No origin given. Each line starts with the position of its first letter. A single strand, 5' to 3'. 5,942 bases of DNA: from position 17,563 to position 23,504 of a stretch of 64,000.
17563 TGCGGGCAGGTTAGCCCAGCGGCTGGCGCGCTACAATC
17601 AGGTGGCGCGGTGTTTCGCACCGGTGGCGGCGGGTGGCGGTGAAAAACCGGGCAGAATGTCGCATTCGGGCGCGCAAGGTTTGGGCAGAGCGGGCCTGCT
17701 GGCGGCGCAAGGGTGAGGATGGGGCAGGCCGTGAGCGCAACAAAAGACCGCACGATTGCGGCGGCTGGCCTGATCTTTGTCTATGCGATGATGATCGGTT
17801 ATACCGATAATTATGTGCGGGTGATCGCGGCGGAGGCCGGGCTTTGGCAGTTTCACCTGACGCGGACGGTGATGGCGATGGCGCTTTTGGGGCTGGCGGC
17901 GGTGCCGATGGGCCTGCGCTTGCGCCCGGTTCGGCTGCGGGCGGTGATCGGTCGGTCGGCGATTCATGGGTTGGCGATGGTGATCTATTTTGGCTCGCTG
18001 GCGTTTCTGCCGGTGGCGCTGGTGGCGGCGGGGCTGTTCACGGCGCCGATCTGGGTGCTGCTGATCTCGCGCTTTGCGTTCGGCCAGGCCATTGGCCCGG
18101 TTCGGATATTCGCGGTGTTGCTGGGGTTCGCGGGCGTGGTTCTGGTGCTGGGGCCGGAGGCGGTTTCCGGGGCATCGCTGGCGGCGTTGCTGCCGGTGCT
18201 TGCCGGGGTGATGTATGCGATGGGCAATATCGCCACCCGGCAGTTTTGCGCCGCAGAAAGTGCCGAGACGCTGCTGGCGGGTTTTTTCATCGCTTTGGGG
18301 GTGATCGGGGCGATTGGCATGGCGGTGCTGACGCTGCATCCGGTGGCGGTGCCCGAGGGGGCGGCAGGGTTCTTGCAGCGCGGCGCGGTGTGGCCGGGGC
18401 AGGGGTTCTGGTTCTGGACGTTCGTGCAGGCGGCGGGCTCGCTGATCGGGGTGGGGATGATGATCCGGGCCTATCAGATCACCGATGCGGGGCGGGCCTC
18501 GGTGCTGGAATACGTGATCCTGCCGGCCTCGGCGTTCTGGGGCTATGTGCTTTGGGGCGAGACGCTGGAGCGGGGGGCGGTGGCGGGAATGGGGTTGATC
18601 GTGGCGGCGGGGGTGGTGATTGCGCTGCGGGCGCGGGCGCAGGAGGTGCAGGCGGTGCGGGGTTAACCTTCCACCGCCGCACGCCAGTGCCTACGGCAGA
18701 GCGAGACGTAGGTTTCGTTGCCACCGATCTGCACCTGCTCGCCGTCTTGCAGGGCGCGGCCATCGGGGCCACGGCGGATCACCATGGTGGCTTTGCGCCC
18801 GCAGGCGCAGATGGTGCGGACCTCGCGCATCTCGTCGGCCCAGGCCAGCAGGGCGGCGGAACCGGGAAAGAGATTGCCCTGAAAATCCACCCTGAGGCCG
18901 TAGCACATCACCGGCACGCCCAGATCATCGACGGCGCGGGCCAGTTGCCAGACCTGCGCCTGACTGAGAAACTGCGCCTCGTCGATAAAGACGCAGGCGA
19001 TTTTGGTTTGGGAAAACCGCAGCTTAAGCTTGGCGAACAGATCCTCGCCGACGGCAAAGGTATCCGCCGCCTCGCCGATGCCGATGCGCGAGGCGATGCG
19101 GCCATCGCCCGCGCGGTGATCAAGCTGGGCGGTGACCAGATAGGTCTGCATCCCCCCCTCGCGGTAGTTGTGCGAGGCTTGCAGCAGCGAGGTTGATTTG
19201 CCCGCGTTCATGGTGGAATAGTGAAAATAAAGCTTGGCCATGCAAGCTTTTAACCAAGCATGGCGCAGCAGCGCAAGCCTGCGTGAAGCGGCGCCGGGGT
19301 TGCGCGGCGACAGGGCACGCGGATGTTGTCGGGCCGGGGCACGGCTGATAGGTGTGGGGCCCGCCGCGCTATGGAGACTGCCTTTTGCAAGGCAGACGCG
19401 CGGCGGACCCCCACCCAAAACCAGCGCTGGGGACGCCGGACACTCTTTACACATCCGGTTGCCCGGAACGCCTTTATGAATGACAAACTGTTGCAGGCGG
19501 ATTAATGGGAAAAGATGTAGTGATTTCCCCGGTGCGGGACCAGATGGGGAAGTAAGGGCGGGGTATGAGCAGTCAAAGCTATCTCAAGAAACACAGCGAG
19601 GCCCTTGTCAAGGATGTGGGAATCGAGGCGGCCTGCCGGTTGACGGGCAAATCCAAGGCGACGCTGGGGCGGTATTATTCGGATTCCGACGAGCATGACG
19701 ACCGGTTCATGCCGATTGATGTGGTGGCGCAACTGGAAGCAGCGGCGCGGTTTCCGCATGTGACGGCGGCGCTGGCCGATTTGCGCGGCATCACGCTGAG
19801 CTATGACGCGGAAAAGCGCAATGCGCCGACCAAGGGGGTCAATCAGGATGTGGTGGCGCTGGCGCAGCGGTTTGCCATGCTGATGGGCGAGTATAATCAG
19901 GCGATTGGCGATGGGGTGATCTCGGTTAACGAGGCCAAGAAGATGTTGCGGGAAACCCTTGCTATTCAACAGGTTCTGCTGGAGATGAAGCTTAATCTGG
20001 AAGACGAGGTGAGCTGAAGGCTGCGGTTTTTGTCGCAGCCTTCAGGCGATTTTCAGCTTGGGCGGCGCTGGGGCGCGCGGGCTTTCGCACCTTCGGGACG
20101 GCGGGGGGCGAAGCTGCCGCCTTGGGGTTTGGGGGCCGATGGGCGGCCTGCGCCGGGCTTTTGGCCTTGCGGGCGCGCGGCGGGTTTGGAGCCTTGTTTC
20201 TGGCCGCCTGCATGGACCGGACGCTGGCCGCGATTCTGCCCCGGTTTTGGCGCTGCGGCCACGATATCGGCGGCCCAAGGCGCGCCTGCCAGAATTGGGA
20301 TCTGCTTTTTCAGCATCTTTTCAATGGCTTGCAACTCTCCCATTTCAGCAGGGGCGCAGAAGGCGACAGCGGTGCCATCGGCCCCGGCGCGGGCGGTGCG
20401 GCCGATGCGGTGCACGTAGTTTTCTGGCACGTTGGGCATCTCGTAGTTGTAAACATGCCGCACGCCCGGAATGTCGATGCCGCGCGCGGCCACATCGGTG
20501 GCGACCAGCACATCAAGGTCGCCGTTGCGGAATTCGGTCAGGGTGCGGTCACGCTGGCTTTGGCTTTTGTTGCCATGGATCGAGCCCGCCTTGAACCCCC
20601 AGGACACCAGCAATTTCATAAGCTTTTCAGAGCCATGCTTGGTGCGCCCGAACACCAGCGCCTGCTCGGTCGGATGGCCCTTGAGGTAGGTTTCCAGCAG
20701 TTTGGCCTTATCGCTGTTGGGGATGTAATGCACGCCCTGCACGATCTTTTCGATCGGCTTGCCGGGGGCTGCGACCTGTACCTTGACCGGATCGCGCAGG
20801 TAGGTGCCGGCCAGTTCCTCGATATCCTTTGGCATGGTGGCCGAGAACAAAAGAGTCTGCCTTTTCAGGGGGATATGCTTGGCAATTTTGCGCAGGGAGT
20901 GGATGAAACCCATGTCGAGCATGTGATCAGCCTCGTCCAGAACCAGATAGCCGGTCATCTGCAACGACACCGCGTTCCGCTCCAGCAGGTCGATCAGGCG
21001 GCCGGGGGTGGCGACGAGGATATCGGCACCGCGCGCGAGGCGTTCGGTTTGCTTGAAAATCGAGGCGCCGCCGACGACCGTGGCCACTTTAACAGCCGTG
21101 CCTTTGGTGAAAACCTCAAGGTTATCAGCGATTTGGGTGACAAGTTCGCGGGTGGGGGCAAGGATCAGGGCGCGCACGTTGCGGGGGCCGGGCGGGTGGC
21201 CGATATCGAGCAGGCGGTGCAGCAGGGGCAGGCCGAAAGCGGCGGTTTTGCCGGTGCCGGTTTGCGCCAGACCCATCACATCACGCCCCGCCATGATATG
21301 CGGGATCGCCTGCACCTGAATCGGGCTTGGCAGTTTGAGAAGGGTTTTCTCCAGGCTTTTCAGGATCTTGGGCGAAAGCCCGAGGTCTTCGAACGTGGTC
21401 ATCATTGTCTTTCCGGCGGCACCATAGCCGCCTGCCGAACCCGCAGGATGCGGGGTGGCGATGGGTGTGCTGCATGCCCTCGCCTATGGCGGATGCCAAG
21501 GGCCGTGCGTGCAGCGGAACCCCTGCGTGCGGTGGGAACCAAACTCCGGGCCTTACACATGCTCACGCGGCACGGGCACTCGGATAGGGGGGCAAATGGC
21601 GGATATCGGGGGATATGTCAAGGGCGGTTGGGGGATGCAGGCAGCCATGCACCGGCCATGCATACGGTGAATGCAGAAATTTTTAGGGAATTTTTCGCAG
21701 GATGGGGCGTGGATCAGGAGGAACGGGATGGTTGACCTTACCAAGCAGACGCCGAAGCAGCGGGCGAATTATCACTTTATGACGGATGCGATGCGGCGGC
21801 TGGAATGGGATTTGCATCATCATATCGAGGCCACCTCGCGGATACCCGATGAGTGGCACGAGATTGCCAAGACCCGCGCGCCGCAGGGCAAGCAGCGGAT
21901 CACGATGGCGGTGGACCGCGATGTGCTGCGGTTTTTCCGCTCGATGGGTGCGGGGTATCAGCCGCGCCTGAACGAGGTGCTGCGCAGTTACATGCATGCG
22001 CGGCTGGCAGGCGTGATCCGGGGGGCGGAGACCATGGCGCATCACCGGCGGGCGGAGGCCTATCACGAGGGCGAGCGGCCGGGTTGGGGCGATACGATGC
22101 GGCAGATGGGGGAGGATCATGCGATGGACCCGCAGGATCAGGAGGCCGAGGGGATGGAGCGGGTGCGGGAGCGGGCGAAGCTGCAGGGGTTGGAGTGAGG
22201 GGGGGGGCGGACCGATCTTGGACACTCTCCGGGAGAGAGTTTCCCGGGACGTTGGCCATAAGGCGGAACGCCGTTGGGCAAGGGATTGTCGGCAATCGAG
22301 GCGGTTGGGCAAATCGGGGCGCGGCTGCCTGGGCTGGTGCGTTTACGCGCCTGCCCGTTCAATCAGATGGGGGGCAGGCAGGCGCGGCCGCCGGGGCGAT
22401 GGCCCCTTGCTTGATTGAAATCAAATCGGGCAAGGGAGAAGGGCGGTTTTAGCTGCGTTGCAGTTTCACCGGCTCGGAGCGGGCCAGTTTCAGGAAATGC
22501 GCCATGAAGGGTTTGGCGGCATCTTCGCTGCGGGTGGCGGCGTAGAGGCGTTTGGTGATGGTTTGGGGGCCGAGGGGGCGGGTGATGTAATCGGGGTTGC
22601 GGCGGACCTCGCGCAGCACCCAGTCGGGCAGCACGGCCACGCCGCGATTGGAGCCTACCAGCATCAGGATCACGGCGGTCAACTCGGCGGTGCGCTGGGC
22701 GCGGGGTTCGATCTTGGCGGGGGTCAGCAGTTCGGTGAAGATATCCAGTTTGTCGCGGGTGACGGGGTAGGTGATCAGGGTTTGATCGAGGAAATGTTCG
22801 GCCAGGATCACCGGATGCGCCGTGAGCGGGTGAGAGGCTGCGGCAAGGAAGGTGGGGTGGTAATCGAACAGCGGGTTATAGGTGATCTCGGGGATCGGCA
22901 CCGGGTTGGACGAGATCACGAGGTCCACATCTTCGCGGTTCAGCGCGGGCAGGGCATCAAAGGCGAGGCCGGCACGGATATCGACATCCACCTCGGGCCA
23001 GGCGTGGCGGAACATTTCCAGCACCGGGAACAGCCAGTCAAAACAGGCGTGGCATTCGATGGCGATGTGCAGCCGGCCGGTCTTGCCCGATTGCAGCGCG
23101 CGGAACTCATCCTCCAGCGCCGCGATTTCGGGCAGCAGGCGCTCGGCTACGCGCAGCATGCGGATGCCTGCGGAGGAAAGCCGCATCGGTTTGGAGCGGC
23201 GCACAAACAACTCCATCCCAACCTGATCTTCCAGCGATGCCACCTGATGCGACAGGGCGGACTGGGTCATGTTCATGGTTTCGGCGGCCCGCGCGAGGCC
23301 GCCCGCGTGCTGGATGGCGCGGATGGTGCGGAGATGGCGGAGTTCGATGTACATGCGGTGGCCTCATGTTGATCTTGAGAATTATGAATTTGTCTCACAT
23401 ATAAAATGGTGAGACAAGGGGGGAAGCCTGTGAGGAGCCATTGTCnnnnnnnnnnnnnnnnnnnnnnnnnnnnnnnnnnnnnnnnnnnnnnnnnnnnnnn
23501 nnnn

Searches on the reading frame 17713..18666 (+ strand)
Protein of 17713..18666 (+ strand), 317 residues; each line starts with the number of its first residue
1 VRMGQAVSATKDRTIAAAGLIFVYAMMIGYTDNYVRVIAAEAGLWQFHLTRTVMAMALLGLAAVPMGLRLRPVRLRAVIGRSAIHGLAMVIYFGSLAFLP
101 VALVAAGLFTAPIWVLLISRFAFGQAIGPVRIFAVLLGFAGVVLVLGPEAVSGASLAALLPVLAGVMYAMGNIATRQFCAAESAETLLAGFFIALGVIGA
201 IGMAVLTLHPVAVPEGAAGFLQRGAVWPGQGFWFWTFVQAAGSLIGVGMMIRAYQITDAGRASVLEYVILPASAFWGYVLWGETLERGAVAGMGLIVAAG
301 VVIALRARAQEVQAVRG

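Call 65: search_protein_families(library=pfam, proteins=[window:17713-18666:+], max_evalue=0.00001)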
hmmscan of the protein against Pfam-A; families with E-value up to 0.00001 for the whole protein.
window:17713-18666:+ (317 aa): 1 family
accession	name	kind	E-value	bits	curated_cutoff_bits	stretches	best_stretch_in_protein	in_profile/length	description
PF00892.27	EamA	-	9.4e-12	45.8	28.2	1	19-146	5-134/135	EamA-like transporter family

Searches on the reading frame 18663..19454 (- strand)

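Call 65: search_protein_families(library=pfam, proteins=[window:18663-19454:-], max_evalue=0.00001)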
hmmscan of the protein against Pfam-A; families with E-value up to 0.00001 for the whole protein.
window:18663-19454:- (263 aa): 1 family
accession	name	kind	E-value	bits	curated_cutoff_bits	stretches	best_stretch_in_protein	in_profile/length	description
PF00265.24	TK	-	7.6e-49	166.4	20.6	1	74-257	2-176/176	Thymidine kinase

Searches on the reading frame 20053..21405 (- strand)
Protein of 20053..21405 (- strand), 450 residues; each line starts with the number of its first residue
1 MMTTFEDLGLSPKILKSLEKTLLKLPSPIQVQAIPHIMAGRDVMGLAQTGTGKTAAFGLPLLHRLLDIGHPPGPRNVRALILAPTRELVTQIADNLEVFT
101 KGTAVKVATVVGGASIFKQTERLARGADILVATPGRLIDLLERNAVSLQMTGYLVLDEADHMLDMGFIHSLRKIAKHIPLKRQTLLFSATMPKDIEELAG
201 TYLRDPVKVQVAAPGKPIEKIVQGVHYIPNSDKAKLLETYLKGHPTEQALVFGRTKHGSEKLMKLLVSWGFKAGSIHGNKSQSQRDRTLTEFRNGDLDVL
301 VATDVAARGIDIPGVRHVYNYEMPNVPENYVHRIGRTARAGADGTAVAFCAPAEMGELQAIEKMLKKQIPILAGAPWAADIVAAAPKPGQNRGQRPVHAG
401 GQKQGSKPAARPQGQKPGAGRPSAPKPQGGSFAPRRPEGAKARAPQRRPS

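Call 65: search_protein_families(library=pfam, proteins=[window:20053-21405:-], max_evalue=0.00001)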
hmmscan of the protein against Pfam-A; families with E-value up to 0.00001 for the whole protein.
window:20053-21405:- (450 aa): 3 families
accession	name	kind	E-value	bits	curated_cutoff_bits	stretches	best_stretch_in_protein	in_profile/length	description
PF00270.35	DEAD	-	3e-50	170.7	26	1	27-198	1-167/167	DEAD/DEAH box helicase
PF00271.37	Helicase_C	-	1.4e-32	112.7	23.5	1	233-341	2-110/110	Helicase conserved C-terminal domain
PF04851.21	ResIII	-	3.8e-08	33.8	22.5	1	46-192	29-163/164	Type III restriction enzyme, res subunit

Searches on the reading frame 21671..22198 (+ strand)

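Call 65: search_protein_families(library=pfam, proteins=[window:21671-22198:+], max_evalue=0.00001)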
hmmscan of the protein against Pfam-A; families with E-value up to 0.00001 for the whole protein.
window:21671-22198:+ (175 aa): 1 family
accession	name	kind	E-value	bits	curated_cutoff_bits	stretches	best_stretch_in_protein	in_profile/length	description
PF14384.12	BrnA_antitoxin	-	5.3e-14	52.8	26.1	1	45-108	4-68/68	BrnA antitoxin of type II toxin-antitoxin system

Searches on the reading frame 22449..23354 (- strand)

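Call 66: search_protein_families(library=pfam, proteins=[window:22449-23354:-], max_evalue=0.00001)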
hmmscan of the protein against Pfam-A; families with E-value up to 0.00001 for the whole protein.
window:22449-23354:- (301 aa): 2 families
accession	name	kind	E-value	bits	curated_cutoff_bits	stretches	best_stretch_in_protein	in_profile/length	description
PF03466.25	LysR_substrate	-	2.8e-36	125.3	28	1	89-293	2-206/209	LysR substrate binding domain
PF00126.33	HTH_1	-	1.4e-17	63.9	26.6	1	5-63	1-59/60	Bacterial regulatory helix-turn-helix protein, lysR family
